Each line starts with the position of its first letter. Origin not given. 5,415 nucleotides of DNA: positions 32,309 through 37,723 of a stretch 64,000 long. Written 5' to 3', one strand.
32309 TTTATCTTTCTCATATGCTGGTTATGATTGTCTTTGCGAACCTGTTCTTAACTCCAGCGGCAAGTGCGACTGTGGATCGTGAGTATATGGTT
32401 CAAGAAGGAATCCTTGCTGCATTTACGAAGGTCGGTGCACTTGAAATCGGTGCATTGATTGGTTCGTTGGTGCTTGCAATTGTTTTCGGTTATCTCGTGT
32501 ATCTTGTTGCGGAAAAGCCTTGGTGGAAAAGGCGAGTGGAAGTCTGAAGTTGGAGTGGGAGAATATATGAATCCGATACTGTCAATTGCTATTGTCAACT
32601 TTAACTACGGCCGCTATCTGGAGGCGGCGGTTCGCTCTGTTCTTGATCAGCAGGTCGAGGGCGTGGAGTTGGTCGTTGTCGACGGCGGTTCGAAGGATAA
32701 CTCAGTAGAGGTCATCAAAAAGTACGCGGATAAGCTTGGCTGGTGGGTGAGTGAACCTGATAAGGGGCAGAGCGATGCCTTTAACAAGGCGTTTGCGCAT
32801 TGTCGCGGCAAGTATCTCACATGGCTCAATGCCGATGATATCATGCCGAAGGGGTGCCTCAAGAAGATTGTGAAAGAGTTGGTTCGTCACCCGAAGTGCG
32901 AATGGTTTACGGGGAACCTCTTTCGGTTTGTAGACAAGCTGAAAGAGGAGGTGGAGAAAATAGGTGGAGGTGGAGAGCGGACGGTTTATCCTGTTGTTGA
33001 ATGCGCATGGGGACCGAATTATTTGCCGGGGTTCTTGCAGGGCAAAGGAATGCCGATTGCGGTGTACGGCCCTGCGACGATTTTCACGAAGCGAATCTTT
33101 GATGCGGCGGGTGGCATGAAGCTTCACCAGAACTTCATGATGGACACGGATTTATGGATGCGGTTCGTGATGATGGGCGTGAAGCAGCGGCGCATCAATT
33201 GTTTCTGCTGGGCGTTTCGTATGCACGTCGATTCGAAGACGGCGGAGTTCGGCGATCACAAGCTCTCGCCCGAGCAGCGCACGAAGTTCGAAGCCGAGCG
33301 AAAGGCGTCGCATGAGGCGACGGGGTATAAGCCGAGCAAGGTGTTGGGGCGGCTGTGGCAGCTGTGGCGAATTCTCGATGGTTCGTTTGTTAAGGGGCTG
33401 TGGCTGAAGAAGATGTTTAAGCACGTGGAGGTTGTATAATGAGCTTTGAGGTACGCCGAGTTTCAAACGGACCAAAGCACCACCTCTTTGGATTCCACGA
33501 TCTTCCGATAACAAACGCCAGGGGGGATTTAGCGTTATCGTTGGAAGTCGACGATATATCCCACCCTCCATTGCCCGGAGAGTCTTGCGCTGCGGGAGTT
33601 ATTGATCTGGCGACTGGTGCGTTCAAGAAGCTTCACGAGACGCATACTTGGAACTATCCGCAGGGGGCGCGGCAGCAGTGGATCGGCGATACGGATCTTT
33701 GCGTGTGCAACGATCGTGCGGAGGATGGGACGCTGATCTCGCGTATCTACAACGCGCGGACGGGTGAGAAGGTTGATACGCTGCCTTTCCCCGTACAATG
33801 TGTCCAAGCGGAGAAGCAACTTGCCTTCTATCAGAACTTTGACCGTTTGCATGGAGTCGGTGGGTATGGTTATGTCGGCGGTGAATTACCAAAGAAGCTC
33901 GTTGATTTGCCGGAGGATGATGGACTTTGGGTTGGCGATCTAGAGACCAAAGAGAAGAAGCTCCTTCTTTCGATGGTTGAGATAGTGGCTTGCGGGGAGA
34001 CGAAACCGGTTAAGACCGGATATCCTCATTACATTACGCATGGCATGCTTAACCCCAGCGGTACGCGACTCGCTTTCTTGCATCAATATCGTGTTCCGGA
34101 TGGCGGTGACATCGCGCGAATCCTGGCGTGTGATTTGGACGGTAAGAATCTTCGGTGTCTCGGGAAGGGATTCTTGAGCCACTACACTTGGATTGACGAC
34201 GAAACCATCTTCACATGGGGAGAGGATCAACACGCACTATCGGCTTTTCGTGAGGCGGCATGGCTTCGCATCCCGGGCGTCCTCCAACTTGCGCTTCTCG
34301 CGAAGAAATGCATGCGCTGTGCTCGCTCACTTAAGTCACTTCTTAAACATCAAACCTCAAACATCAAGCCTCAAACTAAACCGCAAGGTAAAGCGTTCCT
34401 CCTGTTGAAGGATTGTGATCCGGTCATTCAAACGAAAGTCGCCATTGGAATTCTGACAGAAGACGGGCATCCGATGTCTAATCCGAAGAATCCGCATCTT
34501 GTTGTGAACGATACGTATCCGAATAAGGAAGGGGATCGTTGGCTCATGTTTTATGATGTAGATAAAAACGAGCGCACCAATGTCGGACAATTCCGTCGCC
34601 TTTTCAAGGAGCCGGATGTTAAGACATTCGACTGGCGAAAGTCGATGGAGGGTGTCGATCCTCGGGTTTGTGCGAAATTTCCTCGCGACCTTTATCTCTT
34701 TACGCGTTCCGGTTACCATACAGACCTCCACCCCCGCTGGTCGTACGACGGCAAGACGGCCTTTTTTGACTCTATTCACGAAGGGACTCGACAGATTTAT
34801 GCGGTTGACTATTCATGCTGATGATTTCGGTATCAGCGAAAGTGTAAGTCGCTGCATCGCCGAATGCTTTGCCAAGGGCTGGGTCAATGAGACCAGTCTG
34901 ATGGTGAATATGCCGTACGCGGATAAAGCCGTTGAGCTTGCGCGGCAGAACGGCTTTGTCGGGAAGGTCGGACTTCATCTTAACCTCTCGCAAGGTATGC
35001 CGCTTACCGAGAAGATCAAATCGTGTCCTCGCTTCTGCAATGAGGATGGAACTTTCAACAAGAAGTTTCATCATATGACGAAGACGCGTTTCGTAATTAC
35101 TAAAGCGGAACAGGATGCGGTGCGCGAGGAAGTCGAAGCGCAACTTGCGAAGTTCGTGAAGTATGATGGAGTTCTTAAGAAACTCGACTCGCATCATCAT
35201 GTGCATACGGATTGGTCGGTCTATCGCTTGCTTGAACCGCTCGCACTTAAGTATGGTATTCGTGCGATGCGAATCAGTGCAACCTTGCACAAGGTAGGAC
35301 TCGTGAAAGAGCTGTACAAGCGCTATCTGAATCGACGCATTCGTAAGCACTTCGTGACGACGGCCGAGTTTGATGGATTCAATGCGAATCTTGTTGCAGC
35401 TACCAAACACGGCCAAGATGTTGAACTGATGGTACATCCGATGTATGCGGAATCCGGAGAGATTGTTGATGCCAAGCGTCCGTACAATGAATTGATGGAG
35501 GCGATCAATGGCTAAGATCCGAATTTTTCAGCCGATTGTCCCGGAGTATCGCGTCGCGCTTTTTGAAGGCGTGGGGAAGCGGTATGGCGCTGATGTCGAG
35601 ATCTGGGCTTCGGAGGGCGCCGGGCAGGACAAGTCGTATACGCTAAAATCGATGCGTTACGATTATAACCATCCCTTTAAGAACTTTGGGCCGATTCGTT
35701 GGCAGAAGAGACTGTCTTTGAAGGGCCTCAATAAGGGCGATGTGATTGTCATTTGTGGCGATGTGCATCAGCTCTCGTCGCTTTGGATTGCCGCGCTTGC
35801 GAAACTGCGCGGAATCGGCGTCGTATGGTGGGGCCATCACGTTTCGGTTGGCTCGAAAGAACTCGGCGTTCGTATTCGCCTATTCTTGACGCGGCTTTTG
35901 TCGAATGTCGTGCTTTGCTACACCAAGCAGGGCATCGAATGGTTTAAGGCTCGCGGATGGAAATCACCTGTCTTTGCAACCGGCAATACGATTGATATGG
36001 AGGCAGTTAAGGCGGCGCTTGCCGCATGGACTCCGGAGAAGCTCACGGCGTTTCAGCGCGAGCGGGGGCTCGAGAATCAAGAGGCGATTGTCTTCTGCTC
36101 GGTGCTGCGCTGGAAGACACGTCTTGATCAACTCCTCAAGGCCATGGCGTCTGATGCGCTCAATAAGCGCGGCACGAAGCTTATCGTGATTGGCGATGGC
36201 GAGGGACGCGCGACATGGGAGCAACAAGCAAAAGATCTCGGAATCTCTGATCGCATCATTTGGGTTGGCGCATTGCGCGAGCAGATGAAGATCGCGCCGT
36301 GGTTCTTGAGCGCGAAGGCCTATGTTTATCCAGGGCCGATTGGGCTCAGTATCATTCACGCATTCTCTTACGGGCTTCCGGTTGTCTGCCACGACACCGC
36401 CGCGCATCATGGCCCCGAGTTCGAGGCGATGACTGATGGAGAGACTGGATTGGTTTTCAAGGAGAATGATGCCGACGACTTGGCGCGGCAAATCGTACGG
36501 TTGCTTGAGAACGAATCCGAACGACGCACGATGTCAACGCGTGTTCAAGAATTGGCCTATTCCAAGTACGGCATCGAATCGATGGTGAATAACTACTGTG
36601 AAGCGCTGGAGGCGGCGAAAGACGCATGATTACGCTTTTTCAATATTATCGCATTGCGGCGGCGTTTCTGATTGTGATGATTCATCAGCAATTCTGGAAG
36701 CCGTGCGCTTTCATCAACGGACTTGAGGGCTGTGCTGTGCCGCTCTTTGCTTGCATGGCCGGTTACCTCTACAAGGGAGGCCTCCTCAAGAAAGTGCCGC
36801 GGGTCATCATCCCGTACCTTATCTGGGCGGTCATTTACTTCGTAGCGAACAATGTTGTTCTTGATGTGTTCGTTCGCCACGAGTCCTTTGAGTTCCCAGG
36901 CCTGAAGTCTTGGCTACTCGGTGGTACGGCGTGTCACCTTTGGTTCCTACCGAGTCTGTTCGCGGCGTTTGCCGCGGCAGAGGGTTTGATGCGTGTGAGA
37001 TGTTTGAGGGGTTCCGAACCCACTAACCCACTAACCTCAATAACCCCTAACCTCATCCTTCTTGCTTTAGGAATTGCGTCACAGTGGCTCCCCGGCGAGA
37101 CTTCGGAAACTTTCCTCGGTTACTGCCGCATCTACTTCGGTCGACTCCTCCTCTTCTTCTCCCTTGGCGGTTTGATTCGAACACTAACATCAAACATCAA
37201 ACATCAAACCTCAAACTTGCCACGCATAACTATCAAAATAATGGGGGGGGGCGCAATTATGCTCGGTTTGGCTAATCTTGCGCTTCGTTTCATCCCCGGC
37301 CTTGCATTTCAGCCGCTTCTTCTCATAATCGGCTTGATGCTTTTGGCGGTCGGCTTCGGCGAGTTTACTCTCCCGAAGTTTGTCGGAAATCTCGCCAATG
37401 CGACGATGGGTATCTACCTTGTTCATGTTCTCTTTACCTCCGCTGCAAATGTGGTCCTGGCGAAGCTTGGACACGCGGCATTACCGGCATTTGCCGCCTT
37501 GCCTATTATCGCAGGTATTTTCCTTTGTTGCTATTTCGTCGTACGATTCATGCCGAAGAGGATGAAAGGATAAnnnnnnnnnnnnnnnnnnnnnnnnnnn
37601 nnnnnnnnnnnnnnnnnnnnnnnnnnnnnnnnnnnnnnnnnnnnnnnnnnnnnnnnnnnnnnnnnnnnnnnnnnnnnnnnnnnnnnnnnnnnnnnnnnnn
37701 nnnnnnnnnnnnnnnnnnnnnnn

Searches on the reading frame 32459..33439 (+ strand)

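Call 52: search_protein_families(library=pfam, proteins=[window:32459-33439:+], max_evalue=0.001)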
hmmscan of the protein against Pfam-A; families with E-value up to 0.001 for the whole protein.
window:32459-33439:+ (326 aa): 3 families
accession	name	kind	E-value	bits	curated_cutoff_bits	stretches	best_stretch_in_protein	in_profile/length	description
PF00535.33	Glycos_transf_2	-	4.6e-25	88.9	23.3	1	42-146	1-108/168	Glycosyl transferase family 2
PF13641.12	Glyco_tranf_2_3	-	6e-08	33.4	27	1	41-154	3-123/230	Glycosyltransferase like family 2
PF10111.15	Glyco_tranf_2_2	-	1.9e-06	28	27.3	1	51-139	12-104/276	Glycosyltransferase like family 2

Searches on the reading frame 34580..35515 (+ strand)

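Call 52: search_protein_families(library=pfam, proteins=[window:34580-35515:+], max_evalue=0.001)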
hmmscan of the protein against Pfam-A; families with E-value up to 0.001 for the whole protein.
window:34580-35515:+ (311 aa): 1 family
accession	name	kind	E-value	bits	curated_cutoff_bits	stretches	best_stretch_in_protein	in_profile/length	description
PF04794.17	YdjC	-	8.3e-44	150.9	29.7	1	75-292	1-232/266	YdjC-like protein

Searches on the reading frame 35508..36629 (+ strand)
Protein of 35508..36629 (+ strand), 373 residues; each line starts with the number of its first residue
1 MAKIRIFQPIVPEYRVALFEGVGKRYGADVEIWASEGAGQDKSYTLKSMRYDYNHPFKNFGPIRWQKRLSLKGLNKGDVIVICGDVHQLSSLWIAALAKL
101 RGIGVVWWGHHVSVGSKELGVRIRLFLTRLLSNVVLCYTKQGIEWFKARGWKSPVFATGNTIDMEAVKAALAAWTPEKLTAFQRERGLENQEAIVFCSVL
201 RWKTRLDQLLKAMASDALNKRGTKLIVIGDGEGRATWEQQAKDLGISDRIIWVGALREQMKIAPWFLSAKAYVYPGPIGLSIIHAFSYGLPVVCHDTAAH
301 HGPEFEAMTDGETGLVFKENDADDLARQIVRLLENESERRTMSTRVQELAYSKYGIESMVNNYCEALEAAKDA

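Call 52: search_protein_families(library=pfam, proteins=[window:35508-36629:+], max_evalue=0.001)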
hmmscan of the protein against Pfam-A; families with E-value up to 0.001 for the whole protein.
window:35508-36629:+ (373 aa): 3 families
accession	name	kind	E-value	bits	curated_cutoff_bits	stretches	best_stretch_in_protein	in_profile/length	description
PF00534.26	Glycos_transf_1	-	3.9e-25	88.8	26.4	1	188-345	11-168/172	Glycosyl transferases group 1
PF13692.12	Glyco_trans_1_4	-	2.4e-22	80.1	27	1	193-335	3-142/142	Glycosyl transferases group 1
PF13439.12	Glyco_transf_4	-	0.00051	20.5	28.5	0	27-163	19-167/170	Glycosyltransferase Family 4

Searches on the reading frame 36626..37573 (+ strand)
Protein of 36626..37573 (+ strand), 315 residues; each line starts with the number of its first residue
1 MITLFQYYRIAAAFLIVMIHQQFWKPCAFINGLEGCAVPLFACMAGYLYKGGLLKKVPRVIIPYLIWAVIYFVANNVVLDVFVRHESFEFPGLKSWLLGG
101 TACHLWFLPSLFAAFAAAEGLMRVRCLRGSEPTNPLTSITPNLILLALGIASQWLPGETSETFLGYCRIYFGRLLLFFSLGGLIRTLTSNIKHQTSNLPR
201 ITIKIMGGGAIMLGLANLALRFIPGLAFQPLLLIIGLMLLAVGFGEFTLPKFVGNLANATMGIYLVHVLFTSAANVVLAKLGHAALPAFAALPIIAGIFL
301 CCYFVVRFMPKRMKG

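Call 52: search_protein_families(library=pfam, proteins=[window:36626-37573:+], max_evalue=0.001)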
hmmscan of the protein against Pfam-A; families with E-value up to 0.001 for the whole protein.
window:36626-37573:+ (315 aa): 1 family
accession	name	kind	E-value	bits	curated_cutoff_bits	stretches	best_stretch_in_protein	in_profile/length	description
PF01757.29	Acyl_transf_3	-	2.4e-17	63.4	31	1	8-305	7-324/326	Acyltransferase domain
